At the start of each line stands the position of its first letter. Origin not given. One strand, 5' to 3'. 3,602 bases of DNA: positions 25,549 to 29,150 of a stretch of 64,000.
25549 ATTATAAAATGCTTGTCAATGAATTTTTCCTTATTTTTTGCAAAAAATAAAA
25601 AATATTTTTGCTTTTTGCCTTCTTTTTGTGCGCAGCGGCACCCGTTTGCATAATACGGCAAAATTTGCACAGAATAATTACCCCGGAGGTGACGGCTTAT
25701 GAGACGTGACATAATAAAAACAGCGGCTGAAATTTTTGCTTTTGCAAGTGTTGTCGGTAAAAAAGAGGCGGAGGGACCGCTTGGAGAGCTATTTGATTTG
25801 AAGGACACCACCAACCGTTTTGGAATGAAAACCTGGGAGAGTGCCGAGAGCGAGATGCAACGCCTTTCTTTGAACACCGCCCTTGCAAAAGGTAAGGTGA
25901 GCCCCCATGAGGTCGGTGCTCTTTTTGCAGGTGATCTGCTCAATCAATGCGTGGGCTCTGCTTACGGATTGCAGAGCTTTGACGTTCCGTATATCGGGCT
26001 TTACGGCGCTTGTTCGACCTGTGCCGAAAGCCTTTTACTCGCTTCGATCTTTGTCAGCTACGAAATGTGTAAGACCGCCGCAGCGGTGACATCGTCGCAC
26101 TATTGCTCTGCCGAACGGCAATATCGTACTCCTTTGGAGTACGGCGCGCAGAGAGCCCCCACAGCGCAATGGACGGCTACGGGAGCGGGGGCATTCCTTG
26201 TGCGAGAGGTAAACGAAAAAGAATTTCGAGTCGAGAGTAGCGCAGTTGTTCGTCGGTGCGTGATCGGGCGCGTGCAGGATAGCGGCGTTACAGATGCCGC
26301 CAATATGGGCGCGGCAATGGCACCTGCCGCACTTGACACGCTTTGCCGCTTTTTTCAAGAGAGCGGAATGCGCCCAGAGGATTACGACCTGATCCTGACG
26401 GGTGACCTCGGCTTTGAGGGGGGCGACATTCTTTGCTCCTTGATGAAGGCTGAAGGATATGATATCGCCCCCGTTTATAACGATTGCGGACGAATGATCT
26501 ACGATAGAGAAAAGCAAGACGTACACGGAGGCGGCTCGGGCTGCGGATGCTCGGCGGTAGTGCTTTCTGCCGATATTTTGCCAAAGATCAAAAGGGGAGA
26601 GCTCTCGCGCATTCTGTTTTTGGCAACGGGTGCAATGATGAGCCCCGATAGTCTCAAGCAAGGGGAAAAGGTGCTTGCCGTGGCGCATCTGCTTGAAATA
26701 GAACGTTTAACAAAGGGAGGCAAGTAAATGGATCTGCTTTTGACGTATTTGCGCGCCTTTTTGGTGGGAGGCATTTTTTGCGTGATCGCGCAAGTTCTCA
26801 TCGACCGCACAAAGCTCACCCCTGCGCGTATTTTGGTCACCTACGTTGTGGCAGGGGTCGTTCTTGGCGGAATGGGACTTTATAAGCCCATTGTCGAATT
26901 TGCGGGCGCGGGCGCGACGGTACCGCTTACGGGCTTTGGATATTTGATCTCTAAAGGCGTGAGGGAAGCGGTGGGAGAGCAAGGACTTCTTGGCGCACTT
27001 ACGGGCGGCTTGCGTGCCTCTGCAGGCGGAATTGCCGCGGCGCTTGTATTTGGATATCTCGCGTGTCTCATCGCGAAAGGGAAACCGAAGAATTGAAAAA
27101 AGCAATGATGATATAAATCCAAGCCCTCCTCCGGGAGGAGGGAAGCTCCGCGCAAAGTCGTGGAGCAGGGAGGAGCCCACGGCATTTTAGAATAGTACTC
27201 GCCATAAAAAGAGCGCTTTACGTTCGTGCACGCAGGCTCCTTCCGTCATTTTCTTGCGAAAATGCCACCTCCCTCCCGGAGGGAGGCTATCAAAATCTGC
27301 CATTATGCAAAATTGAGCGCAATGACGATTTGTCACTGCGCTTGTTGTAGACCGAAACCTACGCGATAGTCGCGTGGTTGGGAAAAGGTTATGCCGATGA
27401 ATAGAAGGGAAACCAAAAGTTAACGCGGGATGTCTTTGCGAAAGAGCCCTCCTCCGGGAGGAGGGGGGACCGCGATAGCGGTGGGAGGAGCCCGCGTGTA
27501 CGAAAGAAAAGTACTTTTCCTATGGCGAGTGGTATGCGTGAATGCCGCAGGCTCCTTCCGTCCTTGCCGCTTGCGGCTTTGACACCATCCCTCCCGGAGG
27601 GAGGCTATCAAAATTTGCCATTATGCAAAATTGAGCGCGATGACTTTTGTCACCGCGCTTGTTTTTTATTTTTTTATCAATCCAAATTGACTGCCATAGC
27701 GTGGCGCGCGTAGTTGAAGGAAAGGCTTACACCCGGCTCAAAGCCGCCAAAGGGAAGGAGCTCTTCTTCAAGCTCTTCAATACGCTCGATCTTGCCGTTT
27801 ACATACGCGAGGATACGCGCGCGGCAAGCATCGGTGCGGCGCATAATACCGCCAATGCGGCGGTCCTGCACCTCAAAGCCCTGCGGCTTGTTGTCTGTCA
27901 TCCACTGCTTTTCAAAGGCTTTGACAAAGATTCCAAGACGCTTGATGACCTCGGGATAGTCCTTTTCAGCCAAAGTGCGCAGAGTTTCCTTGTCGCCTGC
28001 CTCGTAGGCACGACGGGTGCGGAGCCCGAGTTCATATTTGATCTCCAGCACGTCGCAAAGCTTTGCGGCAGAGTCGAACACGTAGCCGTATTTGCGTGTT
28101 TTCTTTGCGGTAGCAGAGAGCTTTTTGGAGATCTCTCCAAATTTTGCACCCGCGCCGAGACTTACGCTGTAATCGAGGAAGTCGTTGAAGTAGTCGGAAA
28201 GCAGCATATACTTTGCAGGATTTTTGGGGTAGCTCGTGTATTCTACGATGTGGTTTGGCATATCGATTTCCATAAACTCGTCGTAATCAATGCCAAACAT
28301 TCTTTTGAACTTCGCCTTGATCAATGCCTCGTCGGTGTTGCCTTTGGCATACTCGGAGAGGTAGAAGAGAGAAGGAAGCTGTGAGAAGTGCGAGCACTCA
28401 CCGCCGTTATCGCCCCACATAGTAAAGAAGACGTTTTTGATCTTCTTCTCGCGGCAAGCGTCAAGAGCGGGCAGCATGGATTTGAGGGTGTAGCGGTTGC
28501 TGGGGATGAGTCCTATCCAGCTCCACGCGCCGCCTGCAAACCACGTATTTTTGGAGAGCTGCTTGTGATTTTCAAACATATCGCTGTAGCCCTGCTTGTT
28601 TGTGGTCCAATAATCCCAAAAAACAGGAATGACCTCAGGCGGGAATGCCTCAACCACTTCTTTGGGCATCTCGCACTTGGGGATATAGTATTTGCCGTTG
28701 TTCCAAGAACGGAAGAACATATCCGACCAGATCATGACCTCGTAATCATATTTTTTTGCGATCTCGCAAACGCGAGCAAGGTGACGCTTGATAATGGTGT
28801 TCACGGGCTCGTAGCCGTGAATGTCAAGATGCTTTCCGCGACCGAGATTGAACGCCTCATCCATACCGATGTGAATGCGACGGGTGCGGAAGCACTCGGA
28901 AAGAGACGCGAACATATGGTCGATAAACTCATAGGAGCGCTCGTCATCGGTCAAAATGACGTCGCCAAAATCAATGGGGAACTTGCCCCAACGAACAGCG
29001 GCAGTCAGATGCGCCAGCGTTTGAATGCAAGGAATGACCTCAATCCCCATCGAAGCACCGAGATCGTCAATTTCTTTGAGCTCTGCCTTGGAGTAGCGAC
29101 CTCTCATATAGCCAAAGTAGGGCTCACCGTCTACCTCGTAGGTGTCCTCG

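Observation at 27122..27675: Two adjacent modular hairpin elements whose 56-bp cores are inverted relative to each other between short inverted repeats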

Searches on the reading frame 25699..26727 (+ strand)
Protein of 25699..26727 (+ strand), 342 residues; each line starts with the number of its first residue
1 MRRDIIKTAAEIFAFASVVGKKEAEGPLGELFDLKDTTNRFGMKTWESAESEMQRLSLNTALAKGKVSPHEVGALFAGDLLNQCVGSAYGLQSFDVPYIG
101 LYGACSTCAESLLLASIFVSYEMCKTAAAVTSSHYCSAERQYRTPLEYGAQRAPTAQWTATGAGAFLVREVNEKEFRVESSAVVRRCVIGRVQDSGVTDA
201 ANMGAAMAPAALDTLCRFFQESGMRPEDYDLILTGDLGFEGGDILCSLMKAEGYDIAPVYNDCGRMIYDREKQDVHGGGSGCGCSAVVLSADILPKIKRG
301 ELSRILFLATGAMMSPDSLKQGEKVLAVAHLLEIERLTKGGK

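Call 20: find_encoding_contigs(protein=window:25699-26724:+, flank=2500, max_places=10)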
Protein window:25699-26724:+ (342 aa): 1 contig read that carries it; 1 place shown.
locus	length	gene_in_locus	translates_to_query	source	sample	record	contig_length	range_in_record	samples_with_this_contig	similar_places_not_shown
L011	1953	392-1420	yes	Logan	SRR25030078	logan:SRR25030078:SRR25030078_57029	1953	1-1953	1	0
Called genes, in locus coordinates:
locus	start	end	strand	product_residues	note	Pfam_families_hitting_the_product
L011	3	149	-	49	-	?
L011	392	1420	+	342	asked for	PF07451:SpoVAD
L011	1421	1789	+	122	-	PF03862:SpoVAC_SpoVAEB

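Call 52: search_protein_families(library=pfam, proteins=[window:25699-26727:+])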
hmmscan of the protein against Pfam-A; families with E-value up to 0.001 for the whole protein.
window:25699-26727:+ (342 aa): 1 family
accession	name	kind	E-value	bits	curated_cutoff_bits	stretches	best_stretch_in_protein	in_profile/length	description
PF07451.17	SpoVAD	-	8.1e-123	409.8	22.1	1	7-335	8-329/329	Stage V sporulation protein AD (SpoVAD)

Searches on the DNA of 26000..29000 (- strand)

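Call 3: search_rna_families(source=window, start=26000, end=29000, threshold=evalue, max_evalue=1, show_alignments=4)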
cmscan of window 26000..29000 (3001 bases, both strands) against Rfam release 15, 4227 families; matches with E-value up to 1: 0.
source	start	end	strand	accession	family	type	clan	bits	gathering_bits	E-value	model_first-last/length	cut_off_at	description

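Call 64: search_rna_families(sources=[L012, L013, L014, L016, L021, L022, L023, L024, L025, L026], threshold=evalue, max_evalue=1)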
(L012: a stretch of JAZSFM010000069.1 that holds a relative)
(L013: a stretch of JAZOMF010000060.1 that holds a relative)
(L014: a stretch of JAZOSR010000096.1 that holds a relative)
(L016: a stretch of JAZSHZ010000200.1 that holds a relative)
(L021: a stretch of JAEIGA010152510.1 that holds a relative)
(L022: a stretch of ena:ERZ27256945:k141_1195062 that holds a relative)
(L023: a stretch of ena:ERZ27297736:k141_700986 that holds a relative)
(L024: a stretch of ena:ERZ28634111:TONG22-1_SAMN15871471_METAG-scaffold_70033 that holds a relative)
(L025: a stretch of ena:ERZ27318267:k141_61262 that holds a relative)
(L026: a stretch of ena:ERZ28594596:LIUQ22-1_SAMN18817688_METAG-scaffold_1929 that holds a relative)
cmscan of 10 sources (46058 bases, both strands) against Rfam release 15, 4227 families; matches with E-value up to 1: 8.
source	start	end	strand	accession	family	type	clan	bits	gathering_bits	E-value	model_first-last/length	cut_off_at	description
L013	5047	5119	+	RF00005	tRNA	Gene; tRNA;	CL00001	68.8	29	4.9e-13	1-71/71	no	tRNA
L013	70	141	-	RF00005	tRNA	Gene; tRNA;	CL00001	67.9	29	8.6e-13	1-71/71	no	tRNA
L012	7013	7114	-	RF00514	His_leader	Cis-reg; leader;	-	37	49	0.019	1-126/126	no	Histidine operon leader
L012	6971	7056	+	RF00514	His_leader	Cis-reg; leader;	-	33.4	49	0.1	1-126/126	no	Histidine operon leader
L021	3001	3118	-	RF00121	MicC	Gene; sRNA;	-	31.4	90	0.83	1-123/123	no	MicC RNA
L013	6887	6946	-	RF01859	Phe_leader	Cis-reg; leader;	-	29.7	55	0.49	1-125/125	no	Phenylalanine leader peptide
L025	1400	1486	-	RF02515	AfaR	Gene; sRNA;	-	27.9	100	0.58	1-234/234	no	AfaR small RNA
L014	2958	3033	+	RF01822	RsaJ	Gene; sRNA;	-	27.1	100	0.016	1-287/287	no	RNA Staph. aureus A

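Call 65: search_dna_similar(query=window:27100-27680:+, collection=plasmids, mode=distant, max_evalue=0.001, max_rows=10)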
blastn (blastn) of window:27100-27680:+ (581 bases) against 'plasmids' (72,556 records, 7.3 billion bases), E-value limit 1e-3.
No match.

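Call 66: search_dna_similar(query=window:27100-27680:+, collection=phages, mode=distant, max_evalue=0.001, max_rows=10)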
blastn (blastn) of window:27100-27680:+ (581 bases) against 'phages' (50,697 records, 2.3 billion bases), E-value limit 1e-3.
Records with a match: 1; places in all: 1; records where one place covers at least 80% of the query: 0.
Best place of each record, by identity: 80-90% 1.
By first word of the organism name: Bacteriophage 1.
By host as written in the record: - 1.
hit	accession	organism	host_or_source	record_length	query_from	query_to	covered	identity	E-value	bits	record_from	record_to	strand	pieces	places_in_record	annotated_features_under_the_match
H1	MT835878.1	Bacteriophage sp.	human fecal samples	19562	138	189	9%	84.6%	3e-4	52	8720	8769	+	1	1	record has no annotation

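Call 67: get_annotated_region(hit=H1, flank=400)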
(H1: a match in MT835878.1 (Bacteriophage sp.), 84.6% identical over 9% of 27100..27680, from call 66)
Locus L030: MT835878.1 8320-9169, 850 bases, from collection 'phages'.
description: UNVERIFIED: Bacteriophage sp. clone scaffold_877 genomic sequence.
organism: Bacteriophage sp. (NCBI taxid 38018)
taxonomy: Viruses
host: -; source: human fecal samples; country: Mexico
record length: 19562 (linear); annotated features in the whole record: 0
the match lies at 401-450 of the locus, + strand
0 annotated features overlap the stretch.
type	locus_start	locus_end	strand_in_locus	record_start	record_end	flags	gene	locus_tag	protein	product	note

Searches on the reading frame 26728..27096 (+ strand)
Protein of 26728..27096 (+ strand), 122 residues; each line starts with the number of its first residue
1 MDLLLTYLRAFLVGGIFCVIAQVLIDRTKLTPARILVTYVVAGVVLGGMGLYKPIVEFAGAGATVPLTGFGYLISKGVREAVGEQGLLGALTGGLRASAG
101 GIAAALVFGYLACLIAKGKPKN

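Call 12: find_encoding_contigs(protein=window:26728-27093:+, flank=3000, max_places=10)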
Protein window:26728-27093:+ (122 aa): 23 contigs read that carry it; 10 places shown.
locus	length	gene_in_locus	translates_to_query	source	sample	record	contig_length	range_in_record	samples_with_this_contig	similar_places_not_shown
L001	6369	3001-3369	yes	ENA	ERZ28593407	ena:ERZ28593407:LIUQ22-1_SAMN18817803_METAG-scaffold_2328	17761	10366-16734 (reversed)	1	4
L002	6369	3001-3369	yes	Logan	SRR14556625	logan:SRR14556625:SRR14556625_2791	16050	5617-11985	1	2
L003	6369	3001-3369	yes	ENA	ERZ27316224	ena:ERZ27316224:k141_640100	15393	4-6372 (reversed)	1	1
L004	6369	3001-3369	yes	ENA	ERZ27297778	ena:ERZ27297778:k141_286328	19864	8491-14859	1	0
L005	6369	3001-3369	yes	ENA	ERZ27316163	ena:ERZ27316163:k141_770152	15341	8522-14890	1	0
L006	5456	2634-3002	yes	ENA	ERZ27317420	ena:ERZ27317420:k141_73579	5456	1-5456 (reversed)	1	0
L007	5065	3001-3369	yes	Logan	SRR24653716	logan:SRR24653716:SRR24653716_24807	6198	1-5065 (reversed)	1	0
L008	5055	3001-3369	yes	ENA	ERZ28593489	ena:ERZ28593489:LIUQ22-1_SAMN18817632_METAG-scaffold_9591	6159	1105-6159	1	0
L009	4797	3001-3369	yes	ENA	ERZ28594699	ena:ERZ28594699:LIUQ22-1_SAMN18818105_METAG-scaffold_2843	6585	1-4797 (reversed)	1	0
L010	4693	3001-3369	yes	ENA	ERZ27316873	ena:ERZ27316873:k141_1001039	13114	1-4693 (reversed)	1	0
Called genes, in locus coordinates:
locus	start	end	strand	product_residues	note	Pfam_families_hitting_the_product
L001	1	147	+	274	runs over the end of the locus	PF13353:Fer4_12, PF04055:Radical_SAM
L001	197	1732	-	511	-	PF08239:SH3_3 (faint)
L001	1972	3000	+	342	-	PF07451:SpoVAD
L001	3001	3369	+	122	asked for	PF03862:SpoVAC_SpoVAEB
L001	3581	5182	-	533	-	PF00728:Glyco_hydro_20 (weak), PF18088:Glyco_H_20C_C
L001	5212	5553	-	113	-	PF03819:MazG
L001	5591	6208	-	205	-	PF02698:DUF218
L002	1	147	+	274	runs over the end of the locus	PF13353:Fer4_12, PF04055:Radical_SAM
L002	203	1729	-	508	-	PF08239:SH3_3 (faint)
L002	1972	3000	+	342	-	PF07451:SpoVAD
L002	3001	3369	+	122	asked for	PF03862:SpoVAC_SpoVAEB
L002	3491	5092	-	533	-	PF00728:Glyco_hydro_20 (weak), PF18088:Glyco_H_20C_C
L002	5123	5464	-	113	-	PF03819:MazG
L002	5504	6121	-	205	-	PF02698:DUF218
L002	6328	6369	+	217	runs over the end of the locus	PF00730:HhH-GPD, PF00633:HHH (weak), PF10576:EndIII_4Fe-2S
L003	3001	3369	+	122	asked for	PF03862:SpoVAC_SpoVAEB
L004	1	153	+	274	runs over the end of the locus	PF13353:Fer4_12, PF04055:Radical_SAM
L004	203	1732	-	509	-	PF08239:SH3_3 (faint)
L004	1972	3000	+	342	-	PF07451:SpoVAD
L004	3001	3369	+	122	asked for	PF03862:SpoVAC_SpoVAEB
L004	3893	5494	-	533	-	PF00728:Glyco_hydro_20 (weak), PF18088:Glyco_H_20C_C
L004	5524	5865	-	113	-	PF03819:MazG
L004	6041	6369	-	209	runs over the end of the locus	PF00702:Hydrolase, PF13419:HAD_2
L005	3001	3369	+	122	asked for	PF03862:SpoVAC_SpoVAEB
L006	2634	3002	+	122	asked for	PF03862:SpoVAC_SpoVAEB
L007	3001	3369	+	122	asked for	PF03862:SpoVAC_SpoVAEB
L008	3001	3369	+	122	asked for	PF03862:SpoVAC_SpoVAEB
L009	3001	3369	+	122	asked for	PF03862:SpoVAC_SpoVAEB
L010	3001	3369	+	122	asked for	PF03862:SpoVAC_SpoVAEB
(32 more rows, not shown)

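Call 52: search_protein_families(library=pfam, proteins=[window:26728-27096:+])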
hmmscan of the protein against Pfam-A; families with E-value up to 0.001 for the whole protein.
window:26728-27096:+ (122 aa): 1 family
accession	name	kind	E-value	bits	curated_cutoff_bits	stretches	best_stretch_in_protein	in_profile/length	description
PF03862.18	SpoVAC_SpoVAEB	-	2.7e-35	121.6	25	1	7-115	2-117/117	SpoVAC/SpoVAEB sporulation membrane protein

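Call 69: list_cluster_members(proteins=[window:26728-27093:+, window:20961-23042:+, window:25699-26724:+])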
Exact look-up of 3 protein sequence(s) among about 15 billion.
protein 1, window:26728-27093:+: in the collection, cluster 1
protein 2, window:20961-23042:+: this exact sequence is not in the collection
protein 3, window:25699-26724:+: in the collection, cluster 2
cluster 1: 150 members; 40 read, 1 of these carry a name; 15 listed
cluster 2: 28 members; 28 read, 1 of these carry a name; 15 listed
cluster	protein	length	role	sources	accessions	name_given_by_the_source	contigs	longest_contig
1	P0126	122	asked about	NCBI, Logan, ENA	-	-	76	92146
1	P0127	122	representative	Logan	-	-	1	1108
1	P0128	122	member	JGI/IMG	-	stage V sporulation protein AE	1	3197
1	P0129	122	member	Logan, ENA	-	-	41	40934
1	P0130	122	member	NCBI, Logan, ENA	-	-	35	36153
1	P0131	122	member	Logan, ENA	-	-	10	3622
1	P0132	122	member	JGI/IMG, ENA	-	-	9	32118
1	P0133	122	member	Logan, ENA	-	-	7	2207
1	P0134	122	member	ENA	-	-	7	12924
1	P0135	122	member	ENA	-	-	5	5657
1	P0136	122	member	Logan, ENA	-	-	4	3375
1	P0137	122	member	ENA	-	-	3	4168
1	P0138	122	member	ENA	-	-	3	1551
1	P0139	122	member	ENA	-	-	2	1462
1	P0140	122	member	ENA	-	-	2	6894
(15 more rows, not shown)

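Call 70: find_encoding_contigs(protein=P0129, flank=1200, max_places=10)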
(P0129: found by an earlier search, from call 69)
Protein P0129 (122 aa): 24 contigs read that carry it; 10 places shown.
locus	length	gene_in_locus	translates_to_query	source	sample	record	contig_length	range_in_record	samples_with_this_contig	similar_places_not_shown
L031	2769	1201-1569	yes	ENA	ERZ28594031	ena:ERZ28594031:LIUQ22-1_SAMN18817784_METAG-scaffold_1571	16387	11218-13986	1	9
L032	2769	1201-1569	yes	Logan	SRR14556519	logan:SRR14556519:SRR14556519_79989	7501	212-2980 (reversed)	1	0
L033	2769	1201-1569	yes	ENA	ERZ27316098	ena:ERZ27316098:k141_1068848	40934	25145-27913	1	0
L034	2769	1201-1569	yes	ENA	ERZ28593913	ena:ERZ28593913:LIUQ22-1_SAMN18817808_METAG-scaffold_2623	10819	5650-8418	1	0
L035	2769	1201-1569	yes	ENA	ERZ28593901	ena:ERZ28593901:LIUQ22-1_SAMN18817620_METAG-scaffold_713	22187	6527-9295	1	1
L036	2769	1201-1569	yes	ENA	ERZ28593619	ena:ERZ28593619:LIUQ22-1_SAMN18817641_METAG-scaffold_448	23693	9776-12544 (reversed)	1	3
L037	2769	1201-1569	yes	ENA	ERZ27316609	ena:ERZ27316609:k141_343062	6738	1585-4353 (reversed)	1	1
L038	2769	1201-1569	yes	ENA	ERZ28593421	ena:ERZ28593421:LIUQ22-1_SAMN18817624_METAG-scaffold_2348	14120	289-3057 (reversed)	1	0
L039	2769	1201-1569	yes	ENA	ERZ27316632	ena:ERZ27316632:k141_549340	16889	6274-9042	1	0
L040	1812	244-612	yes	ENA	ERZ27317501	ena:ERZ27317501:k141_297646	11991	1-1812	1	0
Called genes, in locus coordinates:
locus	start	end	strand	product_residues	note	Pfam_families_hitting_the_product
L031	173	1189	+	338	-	PF07451:SpoVAD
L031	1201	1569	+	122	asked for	PF03862:SpoVAC_SpoVAEB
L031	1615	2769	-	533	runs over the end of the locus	PF00728:Glyco_hydro_20 (weak), PF18088:Glyco_H_20C_C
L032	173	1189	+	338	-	PF07451:SpoVAD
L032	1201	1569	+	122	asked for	PF03862:SpoVAC_SpoVAEB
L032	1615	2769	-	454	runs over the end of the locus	?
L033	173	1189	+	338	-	PF07451:SpoVAD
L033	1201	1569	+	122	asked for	PF03862:SpoVAC_SpoVAEB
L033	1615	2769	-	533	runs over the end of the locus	PF00728:Glyco_hydro_20 (weak), PF18088:Glyco_H_20C_C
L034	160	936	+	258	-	-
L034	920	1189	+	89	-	-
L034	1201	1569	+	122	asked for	PF03862:SpoVAC_SpoVAEB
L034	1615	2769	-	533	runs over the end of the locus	PF00728:Glyco_hydro_20 (weak), PF18088:Glyco_H_20C_C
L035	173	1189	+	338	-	PF07451:SpoVAD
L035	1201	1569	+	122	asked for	PF03862:SpoVAC_SpoVAEB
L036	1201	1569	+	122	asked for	PF03862:SpoVAC_SpoVAEB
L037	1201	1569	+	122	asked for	PF03862:SpoVAC_SpoVAEB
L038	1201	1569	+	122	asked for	PF03862:SpoVAC_SpoVAEB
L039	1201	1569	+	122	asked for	PF03862:SpoVAC_SpoVAEB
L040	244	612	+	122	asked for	PF03862:SpoVAC_SpoVAEB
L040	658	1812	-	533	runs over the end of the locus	PF00728:Glyco_hydro_20 (weak), PF18088:Glyco_H_20C_C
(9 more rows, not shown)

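Call 73: find_encoding_contigs(protein=P0130, flank=1300, max_places=10)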
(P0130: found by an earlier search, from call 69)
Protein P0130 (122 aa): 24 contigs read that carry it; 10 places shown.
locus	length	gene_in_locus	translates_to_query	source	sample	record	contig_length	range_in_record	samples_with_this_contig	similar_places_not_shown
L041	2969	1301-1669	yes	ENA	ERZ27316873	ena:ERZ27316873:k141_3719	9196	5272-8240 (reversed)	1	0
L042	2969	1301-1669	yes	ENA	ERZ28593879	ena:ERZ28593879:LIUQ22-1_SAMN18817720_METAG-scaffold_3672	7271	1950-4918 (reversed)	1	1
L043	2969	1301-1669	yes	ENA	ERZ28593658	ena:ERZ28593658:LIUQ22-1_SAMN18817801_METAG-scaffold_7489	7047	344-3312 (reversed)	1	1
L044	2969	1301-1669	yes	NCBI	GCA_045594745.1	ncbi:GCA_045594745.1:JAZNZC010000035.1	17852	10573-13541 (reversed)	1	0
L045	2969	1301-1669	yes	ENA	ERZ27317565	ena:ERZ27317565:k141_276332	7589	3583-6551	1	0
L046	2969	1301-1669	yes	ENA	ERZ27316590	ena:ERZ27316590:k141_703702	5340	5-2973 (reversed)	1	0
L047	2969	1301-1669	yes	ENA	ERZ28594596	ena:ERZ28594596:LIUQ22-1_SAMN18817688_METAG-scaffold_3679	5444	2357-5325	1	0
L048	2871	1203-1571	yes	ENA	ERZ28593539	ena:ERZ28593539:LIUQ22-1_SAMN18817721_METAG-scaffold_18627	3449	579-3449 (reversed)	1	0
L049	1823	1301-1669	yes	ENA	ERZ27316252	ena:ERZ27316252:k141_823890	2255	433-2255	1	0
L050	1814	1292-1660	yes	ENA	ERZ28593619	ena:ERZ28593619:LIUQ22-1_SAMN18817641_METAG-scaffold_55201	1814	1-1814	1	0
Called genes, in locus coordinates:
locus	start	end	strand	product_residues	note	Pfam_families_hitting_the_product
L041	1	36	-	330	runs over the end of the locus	?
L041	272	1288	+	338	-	PF07451:SpoVAD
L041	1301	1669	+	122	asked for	PF03862:SpoVAC_SpoVAEB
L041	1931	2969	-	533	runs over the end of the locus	PF00728:Glyco_hydro_20 (weak), PF18088:Glyco_H_20C_C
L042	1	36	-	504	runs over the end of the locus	PF08239:SH3_3 (weak)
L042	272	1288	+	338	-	PF07451:SpoVAD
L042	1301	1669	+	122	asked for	PF03862:SpoVAC_SpoVAEB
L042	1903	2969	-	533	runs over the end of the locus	PF00728:Glyco_hydro_20 (weak), PF18088:Glyco_H_20C_C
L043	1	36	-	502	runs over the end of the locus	PF08239:SH3_3 (weak)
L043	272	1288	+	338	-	PF07451:SpoVAD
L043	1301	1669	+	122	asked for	PF03862:SpoVAC_SpoVAEB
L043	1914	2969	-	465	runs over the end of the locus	?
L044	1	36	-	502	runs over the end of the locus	PF08239:SH3_3 (weak)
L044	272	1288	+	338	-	PF07451:SpoVAD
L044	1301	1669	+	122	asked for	PF03862:SpoVAC_SpoVAEB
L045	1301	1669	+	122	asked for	PF03862:SpoVAC_SpoVAEB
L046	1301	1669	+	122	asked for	PF03862:SpoVAC_SpoVAEB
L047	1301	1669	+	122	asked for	PF03862:SpoVAC_SpoVAEB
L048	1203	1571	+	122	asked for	PF03862:SpoVAC_SpoVAEB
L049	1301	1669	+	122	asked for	PF03862:SpoVAC_SpoVAEB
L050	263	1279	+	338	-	PF07451:SpoVAD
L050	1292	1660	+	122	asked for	PF03862:SpoVAC_SpoVAEB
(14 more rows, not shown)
